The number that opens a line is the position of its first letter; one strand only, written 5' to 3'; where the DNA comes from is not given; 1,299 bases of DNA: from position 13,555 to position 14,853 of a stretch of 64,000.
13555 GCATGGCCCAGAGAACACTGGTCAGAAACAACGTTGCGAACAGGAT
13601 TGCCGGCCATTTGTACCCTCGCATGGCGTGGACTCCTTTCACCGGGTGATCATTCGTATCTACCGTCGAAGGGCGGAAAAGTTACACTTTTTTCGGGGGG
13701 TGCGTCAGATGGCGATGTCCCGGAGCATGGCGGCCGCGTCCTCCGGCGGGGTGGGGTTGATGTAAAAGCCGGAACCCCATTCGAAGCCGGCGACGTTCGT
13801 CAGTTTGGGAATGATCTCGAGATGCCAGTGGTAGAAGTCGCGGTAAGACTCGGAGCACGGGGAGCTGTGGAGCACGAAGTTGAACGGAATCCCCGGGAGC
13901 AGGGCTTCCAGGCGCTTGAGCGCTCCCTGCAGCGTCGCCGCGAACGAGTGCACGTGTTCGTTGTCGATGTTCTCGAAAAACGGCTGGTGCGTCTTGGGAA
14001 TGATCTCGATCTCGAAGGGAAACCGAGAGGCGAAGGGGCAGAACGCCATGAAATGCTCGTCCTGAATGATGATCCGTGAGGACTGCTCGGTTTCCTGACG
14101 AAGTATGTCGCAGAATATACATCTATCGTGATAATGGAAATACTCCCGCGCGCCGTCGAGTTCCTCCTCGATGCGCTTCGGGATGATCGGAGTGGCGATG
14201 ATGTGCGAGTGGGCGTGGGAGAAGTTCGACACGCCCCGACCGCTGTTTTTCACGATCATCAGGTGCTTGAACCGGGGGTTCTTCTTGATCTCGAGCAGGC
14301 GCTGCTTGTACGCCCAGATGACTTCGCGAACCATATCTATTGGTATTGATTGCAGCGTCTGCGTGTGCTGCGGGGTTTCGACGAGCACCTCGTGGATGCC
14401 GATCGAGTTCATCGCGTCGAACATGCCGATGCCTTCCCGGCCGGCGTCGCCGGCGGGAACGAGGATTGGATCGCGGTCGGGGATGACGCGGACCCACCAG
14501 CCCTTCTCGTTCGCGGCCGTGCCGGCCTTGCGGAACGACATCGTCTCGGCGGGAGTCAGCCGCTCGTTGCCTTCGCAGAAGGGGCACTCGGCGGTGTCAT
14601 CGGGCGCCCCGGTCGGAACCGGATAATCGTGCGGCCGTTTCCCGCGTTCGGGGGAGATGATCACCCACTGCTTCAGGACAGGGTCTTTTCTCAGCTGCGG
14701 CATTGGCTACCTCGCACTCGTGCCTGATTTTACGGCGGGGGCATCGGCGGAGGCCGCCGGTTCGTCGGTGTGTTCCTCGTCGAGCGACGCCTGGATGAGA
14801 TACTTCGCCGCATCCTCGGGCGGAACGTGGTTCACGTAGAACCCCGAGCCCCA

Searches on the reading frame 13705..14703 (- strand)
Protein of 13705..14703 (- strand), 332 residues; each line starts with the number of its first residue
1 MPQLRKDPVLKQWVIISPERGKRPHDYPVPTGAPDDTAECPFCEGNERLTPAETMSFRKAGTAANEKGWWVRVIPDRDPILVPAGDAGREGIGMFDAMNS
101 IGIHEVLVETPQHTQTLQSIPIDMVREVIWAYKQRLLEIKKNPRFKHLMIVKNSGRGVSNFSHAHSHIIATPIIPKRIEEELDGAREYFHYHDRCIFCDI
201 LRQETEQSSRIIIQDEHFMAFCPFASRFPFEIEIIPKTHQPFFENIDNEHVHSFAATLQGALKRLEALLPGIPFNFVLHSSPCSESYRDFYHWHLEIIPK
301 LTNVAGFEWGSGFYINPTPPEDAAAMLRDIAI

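Call 15: search_protein_families(library=pfam, proteins=[window:13705-14703:-], max_evalue=0.01)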
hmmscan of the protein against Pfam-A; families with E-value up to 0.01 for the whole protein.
window:13705-14703:- (332 aa): 5 families
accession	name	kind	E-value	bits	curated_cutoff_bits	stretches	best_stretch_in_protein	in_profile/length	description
PF01087.27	GalP_UDP_transf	-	2.2e-11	45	22.1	1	3-175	13-184/184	Galactose-1-phosphate uridyl transferase, N-terminal domain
PF02744.22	GalP_UDP_tr_C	-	2.9e-09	37.3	29.2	1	184-297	4-119/165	Galactose-1-phosphate uridyl transferase, C-terminal domain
PF16268.10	DUF4921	-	2.5e-06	27.1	28.5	1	160-322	237-388/425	Domain of unknown function (DUF4921)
PF01230.28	HIT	-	2.7e-06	28.4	21.5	1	205-269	2-66/98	HIT domain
PF16285.10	DUF4931_N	-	0.0011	19.5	24.1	0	105-169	54-119/124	Domain of unknown function (DUF4931) N-terminal domain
